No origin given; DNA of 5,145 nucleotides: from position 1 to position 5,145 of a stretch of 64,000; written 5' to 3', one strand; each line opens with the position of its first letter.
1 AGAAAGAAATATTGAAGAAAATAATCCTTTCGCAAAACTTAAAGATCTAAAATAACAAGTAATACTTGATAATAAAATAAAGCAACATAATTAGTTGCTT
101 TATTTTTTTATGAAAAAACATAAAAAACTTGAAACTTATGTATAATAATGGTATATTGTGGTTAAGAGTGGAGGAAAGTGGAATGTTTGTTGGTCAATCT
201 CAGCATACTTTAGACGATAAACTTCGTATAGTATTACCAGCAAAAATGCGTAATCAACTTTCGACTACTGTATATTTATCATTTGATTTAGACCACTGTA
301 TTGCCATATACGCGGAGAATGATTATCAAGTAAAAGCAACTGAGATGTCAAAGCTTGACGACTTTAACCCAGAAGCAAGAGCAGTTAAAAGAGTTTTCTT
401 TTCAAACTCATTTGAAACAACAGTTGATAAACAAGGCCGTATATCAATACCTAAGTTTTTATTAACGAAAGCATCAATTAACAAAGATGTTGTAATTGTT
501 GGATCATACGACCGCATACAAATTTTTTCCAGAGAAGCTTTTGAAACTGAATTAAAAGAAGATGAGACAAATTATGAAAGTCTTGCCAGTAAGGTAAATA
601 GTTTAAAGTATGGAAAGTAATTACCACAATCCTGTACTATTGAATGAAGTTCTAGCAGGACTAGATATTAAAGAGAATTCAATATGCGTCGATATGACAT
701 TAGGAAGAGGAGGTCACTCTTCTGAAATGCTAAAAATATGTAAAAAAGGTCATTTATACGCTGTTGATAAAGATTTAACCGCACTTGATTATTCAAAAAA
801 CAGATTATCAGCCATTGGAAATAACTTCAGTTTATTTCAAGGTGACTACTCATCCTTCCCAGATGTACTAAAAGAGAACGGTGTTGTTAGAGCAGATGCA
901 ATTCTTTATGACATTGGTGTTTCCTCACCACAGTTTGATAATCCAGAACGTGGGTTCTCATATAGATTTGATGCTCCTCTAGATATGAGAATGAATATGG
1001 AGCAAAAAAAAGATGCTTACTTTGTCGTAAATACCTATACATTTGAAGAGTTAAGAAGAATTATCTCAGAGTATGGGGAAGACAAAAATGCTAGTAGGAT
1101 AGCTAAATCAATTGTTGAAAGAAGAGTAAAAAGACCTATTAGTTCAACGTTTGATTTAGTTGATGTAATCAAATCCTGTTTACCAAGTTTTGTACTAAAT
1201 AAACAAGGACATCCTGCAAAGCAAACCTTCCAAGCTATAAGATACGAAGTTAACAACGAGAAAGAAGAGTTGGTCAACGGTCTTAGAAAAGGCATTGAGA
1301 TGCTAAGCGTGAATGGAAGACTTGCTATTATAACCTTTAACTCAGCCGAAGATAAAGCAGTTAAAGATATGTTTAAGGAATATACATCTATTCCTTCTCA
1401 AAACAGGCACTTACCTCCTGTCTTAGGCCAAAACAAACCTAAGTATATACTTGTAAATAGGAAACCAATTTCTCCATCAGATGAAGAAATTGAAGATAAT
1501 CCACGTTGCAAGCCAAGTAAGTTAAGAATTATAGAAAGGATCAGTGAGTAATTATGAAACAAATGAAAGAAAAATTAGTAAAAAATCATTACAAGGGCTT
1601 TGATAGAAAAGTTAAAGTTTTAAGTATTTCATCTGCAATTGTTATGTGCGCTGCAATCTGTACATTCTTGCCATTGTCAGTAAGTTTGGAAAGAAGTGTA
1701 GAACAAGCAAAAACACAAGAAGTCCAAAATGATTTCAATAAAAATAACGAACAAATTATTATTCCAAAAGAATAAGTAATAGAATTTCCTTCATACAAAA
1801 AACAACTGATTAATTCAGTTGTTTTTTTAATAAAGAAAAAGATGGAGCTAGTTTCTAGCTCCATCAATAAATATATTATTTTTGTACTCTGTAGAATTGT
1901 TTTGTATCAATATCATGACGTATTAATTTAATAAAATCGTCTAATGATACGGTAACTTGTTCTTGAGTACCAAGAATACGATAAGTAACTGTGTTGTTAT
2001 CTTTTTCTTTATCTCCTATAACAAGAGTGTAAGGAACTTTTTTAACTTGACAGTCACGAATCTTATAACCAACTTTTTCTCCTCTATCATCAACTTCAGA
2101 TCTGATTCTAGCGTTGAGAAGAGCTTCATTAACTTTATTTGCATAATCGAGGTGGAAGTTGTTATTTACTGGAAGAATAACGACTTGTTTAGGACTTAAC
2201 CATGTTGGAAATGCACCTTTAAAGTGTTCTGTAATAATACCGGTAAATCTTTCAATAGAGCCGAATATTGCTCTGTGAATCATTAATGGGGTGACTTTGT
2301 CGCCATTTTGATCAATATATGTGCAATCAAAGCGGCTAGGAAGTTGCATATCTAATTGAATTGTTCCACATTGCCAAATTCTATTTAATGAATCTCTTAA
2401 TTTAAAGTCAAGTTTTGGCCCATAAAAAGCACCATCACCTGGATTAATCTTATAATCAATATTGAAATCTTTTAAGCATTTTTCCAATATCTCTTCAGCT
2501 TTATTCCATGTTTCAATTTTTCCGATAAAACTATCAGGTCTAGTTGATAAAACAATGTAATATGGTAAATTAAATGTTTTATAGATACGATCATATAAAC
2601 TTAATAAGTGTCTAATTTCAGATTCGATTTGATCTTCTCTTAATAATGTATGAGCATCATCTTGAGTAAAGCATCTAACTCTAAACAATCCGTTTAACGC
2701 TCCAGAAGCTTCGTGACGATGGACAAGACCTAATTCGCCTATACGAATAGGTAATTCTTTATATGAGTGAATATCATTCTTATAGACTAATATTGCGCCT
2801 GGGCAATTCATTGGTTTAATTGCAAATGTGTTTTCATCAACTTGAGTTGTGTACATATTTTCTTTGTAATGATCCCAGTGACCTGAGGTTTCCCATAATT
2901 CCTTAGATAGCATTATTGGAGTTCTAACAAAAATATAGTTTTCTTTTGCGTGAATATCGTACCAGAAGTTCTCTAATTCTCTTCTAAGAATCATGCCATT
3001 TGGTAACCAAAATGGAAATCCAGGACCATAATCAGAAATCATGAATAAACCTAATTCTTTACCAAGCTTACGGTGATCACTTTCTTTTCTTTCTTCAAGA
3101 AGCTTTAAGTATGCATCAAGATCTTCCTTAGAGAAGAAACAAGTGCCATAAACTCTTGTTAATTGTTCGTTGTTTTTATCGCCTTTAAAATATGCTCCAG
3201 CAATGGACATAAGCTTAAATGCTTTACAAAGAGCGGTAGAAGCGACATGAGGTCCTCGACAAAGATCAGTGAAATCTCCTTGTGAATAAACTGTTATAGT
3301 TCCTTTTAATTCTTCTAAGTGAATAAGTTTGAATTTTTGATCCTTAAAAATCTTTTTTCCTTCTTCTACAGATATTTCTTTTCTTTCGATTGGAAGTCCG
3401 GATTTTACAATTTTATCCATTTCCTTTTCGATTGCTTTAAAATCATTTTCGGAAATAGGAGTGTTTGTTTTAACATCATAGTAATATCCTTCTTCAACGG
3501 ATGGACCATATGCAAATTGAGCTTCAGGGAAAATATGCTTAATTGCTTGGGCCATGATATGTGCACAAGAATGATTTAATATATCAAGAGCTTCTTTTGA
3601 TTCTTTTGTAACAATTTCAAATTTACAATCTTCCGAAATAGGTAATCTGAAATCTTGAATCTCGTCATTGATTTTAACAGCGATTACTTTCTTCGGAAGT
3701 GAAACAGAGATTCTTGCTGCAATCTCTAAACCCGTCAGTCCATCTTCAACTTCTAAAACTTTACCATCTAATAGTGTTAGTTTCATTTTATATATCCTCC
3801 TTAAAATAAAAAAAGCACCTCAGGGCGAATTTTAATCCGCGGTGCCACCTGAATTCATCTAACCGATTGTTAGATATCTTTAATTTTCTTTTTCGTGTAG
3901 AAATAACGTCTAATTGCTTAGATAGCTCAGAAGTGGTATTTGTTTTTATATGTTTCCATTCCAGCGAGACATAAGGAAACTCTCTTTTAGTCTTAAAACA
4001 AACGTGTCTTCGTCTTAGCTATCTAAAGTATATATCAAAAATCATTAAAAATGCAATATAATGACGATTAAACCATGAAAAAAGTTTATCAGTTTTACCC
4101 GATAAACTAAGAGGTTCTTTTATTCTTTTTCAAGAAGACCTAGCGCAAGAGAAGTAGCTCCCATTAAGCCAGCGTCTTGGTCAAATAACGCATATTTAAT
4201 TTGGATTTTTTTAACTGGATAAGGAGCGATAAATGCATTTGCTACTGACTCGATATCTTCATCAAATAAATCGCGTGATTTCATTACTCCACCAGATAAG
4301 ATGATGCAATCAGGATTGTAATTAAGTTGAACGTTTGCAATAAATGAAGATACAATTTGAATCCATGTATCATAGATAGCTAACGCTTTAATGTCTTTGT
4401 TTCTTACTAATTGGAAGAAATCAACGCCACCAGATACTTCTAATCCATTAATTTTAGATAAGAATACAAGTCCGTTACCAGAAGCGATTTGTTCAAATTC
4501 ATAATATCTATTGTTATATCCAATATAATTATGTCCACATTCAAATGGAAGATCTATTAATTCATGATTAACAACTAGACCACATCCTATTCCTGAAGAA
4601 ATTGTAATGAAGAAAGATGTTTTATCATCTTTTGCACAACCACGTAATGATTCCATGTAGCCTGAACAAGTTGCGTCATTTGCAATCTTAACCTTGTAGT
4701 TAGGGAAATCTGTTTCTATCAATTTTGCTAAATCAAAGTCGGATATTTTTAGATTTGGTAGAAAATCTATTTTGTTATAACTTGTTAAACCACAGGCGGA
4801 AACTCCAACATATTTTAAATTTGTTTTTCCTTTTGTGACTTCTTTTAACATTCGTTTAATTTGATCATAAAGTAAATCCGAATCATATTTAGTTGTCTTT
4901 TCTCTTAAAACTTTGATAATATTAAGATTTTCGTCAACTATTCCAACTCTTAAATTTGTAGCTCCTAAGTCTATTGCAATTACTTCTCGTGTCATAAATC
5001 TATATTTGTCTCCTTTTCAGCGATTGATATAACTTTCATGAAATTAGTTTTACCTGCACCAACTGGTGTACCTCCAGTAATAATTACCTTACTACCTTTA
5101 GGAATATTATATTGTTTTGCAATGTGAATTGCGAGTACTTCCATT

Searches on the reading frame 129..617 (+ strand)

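Call 35: search_protein_families(library=pfam, proteins=[window:129-617:+], max_evalue=0.000001)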
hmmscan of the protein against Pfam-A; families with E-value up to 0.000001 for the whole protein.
window:129-617:+ (163 aa): 1 family
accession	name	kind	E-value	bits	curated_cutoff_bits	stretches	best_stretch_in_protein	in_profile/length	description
PF02381.23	MraZ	-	2.9e-25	88.5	23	2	90-147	1-59/72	MraZ protein, putative antitoxin-like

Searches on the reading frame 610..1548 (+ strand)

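Call 35: search_protein_families(library=pfam, proteins=[window:610-1548:+], max_evalue=0.000001)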
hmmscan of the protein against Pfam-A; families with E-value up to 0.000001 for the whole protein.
window:610-1548:+ (313 aa): 1 family
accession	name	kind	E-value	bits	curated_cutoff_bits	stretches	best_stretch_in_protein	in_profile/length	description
PF01795.25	Methyltransf_5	-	7e-104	348.1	27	1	5-311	3-309/309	MraW methylase family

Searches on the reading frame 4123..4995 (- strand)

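Call 35: search_protein_families(library=pfam, proteins=[window:4123-4995:-], max_evalue=0.000001)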
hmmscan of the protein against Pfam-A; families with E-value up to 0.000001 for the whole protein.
window:4123-4995:- (291 aa): 1 family
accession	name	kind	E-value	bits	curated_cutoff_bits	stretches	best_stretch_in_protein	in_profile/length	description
PF00480.26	ROK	-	4e-40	138.6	22.9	1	6-285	2-292/294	ROK family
